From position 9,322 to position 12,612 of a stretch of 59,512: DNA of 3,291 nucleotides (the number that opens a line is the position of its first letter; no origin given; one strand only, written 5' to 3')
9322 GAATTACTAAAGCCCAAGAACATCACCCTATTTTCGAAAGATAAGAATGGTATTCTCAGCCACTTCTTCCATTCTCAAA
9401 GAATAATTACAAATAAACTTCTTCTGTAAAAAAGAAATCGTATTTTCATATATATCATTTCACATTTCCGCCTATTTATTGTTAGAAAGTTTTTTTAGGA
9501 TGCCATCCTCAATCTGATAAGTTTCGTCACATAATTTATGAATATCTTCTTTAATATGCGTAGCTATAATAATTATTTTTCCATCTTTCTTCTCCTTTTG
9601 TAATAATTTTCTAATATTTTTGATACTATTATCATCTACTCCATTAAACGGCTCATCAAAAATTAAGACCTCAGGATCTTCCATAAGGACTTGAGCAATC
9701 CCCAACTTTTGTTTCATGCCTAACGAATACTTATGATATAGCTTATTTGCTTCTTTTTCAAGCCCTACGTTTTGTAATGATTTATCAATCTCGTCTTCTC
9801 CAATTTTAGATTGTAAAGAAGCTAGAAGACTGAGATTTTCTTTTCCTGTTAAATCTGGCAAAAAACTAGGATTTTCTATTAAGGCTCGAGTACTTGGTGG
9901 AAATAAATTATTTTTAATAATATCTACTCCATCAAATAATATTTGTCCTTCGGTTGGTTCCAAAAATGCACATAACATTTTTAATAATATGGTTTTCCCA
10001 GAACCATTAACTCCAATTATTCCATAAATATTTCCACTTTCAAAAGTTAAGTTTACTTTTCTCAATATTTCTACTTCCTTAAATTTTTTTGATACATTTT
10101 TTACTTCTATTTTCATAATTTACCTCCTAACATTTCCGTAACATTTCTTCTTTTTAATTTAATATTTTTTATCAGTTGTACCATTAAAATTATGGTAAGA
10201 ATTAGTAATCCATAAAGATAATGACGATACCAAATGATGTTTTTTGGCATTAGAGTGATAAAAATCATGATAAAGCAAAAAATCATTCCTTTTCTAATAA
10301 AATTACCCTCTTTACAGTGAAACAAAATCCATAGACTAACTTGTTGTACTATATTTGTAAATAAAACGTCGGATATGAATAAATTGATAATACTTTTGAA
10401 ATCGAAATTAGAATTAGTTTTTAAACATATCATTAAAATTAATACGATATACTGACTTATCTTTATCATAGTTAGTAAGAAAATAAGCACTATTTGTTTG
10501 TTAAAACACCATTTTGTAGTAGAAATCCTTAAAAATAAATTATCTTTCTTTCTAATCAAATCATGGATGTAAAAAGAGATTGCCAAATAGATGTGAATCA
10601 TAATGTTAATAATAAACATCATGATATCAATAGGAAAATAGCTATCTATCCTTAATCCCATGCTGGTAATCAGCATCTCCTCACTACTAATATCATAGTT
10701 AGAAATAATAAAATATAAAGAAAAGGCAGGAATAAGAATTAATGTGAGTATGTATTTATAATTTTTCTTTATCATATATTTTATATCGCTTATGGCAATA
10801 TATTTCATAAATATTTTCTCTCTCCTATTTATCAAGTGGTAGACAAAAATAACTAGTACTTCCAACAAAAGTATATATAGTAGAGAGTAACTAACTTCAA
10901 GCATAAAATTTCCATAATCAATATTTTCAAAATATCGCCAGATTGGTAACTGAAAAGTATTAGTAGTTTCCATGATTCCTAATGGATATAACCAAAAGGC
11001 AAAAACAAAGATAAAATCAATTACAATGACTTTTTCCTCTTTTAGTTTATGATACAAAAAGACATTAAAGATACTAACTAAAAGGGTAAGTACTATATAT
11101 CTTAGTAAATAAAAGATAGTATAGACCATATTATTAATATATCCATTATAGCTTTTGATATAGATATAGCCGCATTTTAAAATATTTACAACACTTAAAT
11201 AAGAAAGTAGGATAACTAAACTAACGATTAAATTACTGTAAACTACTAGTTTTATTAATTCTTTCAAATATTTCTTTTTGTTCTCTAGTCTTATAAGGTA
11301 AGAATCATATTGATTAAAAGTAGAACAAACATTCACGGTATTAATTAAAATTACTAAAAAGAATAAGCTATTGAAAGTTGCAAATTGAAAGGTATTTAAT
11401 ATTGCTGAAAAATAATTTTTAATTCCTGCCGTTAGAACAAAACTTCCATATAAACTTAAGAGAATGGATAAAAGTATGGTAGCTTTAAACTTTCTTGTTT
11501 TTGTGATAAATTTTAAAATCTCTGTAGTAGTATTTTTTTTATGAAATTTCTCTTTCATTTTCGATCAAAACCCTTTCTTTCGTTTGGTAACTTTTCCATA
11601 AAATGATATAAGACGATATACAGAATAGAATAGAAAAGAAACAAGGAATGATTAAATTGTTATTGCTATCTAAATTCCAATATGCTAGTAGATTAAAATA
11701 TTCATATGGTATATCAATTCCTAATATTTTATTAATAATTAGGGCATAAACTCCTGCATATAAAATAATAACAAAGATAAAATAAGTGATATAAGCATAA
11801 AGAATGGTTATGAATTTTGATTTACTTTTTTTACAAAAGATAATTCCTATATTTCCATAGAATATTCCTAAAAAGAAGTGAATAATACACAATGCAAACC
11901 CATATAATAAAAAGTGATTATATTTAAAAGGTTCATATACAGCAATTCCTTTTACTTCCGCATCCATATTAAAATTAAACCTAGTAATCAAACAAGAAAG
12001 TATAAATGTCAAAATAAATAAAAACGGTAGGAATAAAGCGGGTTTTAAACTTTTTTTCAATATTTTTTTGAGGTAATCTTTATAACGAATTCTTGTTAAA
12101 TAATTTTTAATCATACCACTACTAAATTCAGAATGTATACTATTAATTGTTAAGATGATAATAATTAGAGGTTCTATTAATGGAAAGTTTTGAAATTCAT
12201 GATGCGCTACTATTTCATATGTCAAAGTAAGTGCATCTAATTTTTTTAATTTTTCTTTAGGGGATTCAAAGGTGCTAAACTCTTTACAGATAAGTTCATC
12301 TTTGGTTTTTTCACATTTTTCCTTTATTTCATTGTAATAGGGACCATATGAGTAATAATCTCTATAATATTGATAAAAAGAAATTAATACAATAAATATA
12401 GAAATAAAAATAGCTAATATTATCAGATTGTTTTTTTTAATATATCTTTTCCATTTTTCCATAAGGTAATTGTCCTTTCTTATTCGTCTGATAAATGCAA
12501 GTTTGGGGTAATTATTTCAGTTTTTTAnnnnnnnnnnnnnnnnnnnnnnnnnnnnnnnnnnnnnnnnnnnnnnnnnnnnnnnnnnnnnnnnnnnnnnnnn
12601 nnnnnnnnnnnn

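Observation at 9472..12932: Cassette: unrecognisable Sec-secreted beta-rich 134-aa protein, two dissimilar polytopic membrane proteins and a LanF/BcrA-like ATPase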

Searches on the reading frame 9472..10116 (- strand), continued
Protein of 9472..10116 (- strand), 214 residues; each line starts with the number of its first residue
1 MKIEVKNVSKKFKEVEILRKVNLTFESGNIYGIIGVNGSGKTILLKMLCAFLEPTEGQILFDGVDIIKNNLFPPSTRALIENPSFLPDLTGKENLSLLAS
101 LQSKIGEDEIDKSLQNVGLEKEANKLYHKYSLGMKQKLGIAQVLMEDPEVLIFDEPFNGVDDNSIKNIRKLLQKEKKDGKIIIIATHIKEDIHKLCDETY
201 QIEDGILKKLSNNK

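Call 70: find_encoding_contigs(protein=P0204, flank=7000, max_places=2)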
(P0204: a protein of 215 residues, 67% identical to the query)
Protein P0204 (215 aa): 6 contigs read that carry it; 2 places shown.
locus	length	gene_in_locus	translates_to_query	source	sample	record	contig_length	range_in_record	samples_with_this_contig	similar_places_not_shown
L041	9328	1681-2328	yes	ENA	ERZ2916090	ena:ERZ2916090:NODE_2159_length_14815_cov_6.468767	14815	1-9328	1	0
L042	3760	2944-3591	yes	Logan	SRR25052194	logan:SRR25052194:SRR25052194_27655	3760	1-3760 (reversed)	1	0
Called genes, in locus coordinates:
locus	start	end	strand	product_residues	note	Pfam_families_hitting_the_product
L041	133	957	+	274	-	-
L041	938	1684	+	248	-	-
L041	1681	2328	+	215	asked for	PF00005:ABC_tran, PF13304:AAA_21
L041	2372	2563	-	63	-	PF06902:Fer4_19 (weak), PF12837:Fer4_6 (weak), PF12838:Fer4_7 (faint), PF00037:Fer4 (weak), PF13459:Fer4_15, PF13370:Fer4_13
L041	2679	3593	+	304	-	-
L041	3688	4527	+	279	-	-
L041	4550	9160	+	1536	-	PF14480:DNA_pol3_a_NI, PF01336:tRNA_anti-codon (weak), PF02811:PHP, PF00929:RNase_T, PF02811:PHP, PF07733:DNA_pol3_alpha, PF17657:DNA_pol3_finger, PF14579:HHH_6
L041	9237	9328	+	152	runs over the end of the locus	PF06998:DUF1307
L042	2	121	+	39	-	?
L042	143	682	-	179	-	-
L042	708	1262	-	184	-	PF13248:Zn_ribbon_3 (weak)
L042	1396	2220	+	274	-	-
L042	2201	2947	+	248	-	-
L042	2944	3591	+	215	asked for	PF00005:ABC_tran, PF13304:AAA_21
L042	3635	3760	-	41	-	?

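Call 71: find_encoding_contigs(protein=P0186, flank=7000, max_places=2)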
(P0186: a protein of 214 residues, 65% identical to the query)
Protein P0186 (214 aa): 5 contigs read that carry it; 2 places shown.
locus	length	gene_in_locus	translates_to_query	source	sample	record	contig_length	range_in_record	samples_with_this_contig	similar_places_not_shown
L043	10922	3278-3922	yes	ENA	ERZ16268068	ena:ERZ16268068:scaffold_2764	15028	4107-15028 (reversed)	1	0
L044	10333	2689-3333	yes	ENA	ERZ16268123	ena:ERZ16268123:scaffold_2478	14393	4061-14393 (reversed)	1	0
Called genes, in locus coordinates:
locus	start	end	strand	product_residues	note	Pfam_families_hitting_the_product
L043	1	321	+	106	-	?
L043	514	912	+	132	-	-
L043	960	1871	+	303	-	-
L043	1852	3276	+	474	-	-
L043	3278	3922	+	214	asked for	PF00005:ABC_tran, PF13304:AAA_21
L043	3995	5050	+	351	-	-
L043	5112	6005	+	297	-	PF00294:PfkB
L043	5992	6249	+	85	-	PF01713:Smr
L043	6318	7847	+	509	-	-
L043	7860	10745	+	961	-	-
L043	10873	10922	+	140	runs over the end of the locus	-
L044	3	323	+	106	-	?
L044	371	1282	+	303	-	-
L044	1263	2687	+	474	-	-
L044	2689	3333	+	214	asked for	PF00005:ABC_tran, PF13304:AAA_21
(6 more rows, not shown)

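Call 82: search_protein_families(library=pfam, max_evalue=0.01, proteins=[L036:6765-7319:-, L043:3995-5050:+])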
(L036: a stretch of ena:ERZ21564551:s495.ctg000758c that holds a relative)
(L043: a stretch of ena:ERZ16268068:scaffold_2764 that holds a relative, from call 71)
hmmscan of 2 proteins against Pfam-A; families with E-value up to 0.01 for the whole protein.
L036:6765-7319:- (184 aa): 2 families
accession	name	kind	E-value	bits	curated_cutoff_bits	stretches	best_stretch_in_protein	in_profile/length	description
PF08271.17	Zn_Ribbon_TF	-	0.00028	20.8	29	1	1-31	1-34/43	TFIIB zinc-binding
PF02132.21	RecR_ZnF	-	0.0013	18.9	22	0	17-29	2-14/21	RecR, Cys4-zinc finger domain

L043:3995-5050:+ (351 aa): 0 families

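Call 92: search_protein_families(library=padloc, max_evalue=0.001, proteins=[window:9472-10116:-])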
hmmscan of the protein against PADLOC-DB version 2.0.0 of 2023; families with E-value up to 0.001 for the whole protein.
window:9472-10116:- (214 aa): 15 families
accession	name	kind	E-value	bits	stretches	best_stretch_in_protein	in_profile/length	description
PDLC04135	mad3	-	9.1e-24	82.7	2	120-204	252-339/374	mads_3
PDLC02980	AriA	-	1.1e-11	43.3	2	127-187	235-298/304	-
PDLC04140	mad8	-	4.9e-11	40.7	1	15-193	14-238/314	mads_8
PDLC04213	HEC-02A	-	9.7e-09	33.2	1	11-56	7-51/337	-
PDLC02335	AbiLi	-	1.8e-06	25.3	0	3-50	53-98/326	AbiLi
PDLC04164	AriA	-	8.4e-06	23.5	1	10-52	7-51/253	-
PDLC04541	PDC-M25A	-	1e-05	22.8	0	18-49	13-42/380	-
PDLC04146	HEC-02B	-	3.3e-05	21.1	0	11-53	6-47/344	-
PDLC04214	HEC-02A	-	3.6e-05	21.2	1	19-56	14-50/338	-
PDLC04175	HEC-01A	-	5.6e-05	20.3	0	139-187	258-307/363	-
PDLC00289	PtuA1|PtuA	-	8.1e-05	19.8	1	11-198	7-188/404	AAA ATPase domain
PDLC01597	Csn2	-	0.00017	19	0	22-67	13-56/338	CAS-II-A; acquisition_associated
PDLC04239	PDC-M01A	-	0.0002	18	1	2-51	175-224/552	-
PDLC04897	PDC-S06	-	0.00069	16.3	0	146-187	532-577/727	-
PDLC04734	PDC-M62A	-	0.00096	16.2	1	21-55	53-87/597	-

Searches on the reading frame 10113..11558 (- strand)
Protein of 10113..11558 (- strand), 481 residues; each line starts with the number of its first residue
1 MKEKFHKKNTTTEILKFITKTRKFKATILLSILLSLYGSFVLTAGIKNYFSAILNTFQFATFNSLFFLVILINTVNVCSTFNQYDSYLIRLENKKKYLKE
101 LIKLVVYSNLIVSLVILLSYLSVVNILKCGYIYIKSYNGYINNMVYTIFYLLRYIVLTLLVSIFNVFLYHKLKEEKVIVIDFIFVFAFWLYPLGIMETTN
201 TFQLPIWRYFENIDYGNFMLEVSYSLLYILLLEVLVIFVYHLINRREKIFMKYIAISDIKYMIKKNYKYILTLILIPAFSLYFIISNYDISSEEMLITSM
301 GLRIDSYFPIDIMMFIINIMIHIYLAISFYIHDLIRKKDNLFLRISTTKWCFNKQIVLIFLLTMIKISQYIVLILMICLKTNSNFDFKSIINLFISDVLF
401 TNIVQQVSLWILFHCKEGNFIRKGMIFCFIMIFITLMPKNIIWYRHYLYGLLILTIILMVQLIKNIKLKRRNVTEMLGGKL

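Call 3: search_protein_families(library=pfam, proteins=[window:10113-11558:-], max_evalue=1)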
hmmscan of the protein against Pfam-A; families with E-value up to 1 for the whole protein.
window:10113-11558:- (481 aa): 0 families

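Call 4: search_protein_families(library=ncbifam, proteins=[window:10113-11558:-], max_evalue=1)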
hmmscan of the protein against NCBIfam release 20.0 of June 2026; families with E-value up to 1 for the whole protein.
window:10113-11558:- (481 aa): 0 families

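Call 13: list_cluster_members(proteins=[P0001, window:10113-11558:-, window:11539-12462:-, window:9472-10116:-])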
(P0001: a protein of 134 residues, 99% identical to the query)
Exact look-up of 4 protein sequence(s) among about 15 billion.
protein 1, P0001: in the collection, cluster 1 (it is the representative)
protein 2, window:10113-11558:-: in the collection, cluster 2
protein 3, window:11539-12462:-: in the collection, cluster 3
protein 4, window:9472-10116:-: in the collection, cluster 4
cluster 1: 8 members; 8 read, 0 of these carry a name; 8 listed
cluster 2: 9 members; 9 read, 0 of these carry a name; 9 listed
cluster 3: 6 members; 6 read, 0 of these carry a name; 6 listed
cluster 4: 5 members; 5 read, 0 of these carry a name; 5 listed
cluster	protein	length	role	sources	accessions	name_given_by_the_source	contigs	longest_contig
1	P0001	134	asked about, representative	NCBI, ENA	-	-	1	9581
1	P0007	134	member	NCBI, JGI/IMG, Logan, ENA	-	-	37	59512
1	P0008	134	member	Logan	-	-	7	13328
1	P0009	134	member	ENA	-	-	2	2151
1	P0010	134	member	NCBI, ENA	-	-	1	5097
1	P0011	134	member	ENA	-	-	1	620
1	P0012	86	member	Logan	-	-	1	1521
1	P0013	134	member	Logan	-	-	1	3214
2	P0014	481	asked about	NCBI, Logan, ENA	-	-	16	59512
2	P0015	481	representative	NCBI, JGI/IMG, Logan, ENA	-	-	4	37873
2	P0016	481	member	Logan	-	-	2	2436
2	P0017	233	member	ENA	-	-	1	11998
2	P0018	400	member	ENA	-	-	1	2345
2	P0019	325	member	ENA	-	-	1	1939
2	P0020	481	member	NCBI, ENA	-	-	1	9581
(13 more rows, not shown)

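Call 18: find_homologous_proteins(query=window:10113-11558:-, max_evalue=0.001)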
Query window:10113-11558:- (481 aa): 5 proteins with E <= 0.001 among 8000 candidates.
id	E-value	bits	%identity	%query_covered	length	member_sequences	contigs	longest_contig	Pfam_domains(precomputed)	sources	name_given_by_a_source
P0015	1.1e-286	969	98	100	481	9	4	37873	-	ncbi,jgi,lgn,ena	-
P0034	1.3e-220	751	74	100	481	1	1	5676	-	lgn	-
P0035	4.8e-103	364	43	98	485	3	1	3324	-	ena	-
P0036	6.0e-103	364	43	98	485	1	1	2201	-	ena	-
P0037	3.9e-101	358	42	100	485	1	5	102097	-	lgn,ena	-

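Call 20: find_encoding_contigs(protein=P0037, flank=10000, max_places=5)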
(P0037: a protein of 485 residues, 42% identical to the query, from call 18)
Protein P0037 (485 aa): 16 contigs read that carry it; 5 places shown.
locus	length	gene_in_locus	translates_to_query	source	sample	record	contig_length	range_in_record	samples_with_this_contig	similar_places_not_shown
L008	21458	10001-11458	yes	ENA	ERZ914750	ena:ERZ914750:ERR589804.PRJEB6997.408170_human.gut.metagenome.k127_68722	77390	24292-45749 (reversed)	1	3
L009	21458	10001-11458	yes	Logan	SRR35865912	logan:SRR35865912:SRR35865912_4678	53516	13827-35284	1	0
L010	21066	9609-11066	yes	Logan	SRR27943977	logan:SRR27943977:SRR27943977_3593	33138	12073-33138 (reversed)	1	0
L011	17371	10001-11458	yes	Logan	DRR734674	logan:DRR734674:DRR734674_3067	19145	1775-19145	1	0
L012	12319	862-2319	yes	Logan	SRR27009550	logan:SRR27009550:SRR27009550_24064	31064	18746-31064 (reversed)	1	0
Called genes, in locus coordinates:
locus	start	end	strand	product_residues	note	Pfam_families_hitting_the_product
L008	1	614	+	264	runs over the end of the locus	PF04280:Tim44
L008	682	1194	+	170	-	-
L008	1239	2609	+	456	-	-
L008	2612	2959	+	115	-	PF12666:PrgI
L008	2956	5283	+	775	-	PF12846:AAA_10 (faint), PF19044:P-loop_TraG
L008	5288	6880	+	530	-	-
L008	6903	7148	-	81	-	-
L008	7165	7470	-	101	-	-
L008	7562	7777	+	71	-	PF12844:HTH_19, PF01381:HTH_3, PF13560:HTH_31 (weak)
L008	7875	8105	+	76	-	PF12844:HTH_19, PF01381:HTH_3, PF13443:HTH_26 (weak)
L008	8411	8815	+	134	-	-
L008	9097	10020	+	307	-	-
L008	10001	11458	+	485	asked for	-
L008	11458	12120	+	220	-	PF00005:ABC_tran, PF13304:AAA_21 (weak)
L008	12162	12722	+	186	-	-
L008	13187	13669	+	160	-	-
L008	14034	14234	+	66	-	-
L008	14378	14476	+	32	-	-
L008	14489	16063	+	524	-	PF00239:Resolvase, PF07508:Recombinase, PF13408:Zn_ribbon_recom (weak)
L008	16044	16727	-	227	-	PF00005:ABC_tran, PF13304:AAA_21 (faint)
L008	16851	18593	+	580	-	PF00664:ABC_membrane, PF02463:SMC_N, PF00005:ABC_tran, PF13304:AAA_21 (faint)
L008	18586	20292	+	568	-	PF00664:ABC_membrane, PF00005:ABC_tran, PF02463:SMC_N, PF01935:DUF87 (weak), PF13304:AAA_21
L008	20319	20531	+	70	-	PF12844:HTH_19, PF01381:HTH_3, PF13560:HTH_31 (weak)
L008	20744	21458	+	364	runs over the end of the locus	PF13023:HD_3, PF12917:YfbR-like (weak)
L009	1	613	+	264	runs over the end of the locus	PF04280:Tim44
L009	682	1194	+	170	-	-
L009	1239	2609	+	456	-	-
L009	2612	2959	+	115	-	PF12666:PrgI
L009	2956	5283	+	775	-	PF12846:AAA_10 (faint), PF19044:P-loop_TraG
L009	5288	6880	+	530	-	-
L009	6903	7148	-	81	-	-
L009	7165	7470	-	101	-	-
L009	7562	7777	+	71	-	PF13560:HTH_31, PF12844:HTH_19 (weak), PF01381:HTH_3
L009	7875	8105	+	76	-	PF12844:HTH_19, PF01381:HTH_3, PF13443:HTH_26 (weak)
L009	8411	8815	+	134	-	-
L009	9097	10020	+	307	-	-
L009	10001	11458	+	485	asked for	-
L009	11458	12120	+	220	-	PF00005:ABC_tran, PF13304:AAA_21 (weak)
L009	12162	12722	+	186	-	-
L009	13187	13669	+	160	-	-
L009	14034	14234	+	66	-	-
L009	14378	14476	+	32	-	-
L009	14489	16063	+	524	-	PF00239:Resolvase, PF07508:Recombinase, PF13408:Zn_ribbon_recom (weak)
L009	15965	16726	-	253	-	PF00005:ABC_tran, PF13304:AAA_21 (faint)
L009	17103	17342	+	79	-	-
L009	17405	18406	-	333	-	PF13379:NMT1_2, PF09084:NMT1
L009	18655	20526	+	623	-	PF22904:NOMO1-like_2nd (faint), PF08341:TED, PF13620:CarboxypepD_reg (faint), PF17210:SdrD_B (weak), PF17802:SpaA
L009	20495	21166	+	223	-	PF04203:Sortase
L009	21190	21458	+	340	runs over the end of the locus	PF19529:DUF6057 (weak)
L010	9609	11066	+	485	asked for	-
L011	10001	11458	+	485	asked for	-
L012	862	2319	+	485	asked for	-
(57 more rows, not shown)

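Call 82: search_protein_families(library=pfam, max_evalue=0.01, proteins=[L008:12162-12722:+, L008:13187-13669:+, L008:7562-7777:+, L008:7875-8105:+])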
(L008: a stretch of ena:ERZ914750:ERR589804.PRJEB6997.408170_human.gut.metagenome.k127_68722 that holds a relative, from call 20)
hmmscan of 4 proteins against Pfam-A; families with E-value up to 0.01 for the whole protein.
L008:12162-12722:+ (186 aa): 2 families
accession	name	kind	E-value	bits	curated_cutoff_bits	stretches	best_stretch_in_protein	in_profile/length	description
PF13240.11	Zn_Ribbon_1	-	0.004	17.3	25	0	3-22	2-23/23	zinc-ribbon domain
PF24195.1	DUF7420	-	0.0063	17.1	27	1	62-147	38-121/124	Family of unknown function (DUF7420)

L008:13187-13669:+ (160 aa): 2 families
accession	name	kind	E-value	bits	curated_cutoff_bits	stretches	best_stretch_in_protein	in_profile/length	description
PF08281.18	Sigma70_r4_2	-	0.0015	18.5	25.7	1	99-151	2-54/54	Sigma-70, region 4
PF15104.11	CFAP141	-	0.0079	16.6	27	0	74-133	22-77/86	Cilia- and flagella-associated protein 141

L008:7562-7777:+ (71 aa): 6 families
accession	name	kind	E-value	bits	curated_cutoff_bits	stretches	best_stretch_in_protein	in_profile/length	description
PF01381.28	HTH_3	-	3.3e-13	49.9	23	1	12-65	2-55/55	Helix-turn-helix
PF12844.13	HTH_19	-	1e-07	32.2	30.2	1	10-66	3-59/64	Helix-turn-helix domain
PF13560.12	HTH_31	-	1.2e-07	32.4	27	1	14-65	9-61/64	Helix-turn-helix domain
PF13443.12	HTH_26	-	0.00021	21.9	22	1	17-63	8-55/63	Cro/C1-type HTH DNA-binding domain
PF11414.13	Suppressor_APC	-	0.0059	17.2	25.4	1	13-58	31-78/82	Adenomatous polyposis coli tumour suppressor protein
PF13413.12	HTH_25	-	0.0069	16.6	24.6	0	15-42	6-33/62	Helix-turn-helix domain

L008:7875-8105:+ (76 aa): 6 families
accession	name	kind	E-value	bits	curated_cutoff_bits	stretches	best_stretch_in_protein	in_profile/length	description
PF01381.28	HTH_3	-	1.6e-10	41.3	23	1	14-69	1-54/55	Helix-turn-helix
PF12844.13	HTH_19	-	9.9e-10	38.6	30.2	1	12-71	2-59/64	Helix-turn-helix domain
PF13443.12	HTH_26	-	1.6e-07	31.9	22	1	13-72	1-59/63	Cro/C1-type HTH DNA-binding domain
PF13413.12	HTH_25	-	7.9e-05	22.8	24.6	1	15-48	3-36/62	Helix-turn-helix domain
PF13560.12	HTH_31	-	0.0055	17.4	27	1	16-47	8-39/64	Helix-turn-helix domain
PF04545.22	Sigma70_r4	-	0.0073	16.2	24.1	1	20-44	18-42/50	Sigma-70, region 4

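Call 92: search_protein_families(library=padloc, max_evalue=0.001, proteins=[window:10113-11558:-])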
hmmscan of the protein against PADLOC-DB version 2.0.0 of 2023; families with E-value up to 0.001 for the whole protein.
window:10113-11558:- (481 aa): 0 families

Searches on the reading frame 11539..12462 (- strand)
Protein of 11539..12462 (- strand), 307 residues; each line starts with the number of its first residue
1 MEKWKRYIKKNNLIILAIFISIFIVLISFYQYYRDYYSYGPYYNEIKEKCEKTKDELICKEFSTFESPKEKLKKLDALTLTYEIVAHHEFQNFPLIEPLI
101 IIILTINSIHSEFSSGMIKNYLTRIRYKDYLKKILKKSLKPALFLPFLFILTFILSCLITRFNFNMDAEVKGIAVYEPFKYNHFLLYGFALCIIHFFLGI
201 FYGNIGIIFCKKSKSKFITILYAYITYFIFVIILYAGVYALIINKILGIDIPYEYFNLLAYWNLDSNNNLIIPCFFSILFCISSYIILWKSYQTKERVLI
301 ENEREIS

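Call 3: search_protein_families(library=pfam, proteins=[window:11539-12462:-], max_evalue=1)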
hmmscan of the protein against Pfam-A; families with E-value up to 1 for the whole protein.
window:11539-12462:- (307 aa): 1 family
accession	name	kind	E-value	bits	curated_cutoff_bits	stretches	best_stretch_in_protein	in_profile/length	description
PF12679.13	ABC2_membrane_2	-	0.033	13.9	27.2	1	12-242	16-211/283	ABC-2 family transporter protein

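Call 4: search_protein_families(library=ncbifam, proteins=[window:11539-12462:-], max_evalue=1)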
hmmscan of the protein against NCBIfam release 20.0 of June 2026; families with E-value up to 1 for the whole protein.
window:11539-12462:- (307 aa): 2 families
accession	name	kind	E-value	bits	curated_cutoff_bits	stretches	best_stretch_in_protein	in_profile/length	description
TIGR04370.1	glyco_rpt_poly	subfamily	0.02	13.9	40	2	140-295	6-163/396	oligosaccharide repeat unit polymerase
NF008620.0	PRK11602.1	equivalog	0.031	13.5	442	1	98-165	31-97/291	sulfate/thiosulfate ABC transporter permease CysW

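Call 92: search_protein_families(library=padloc, max_evalue=0.001, proteins=[window:11539-12462:-])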
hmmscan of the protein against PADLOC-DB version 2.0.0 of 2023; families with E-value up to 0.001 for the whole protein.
window:11539-12462:- (307 aa): 0 families
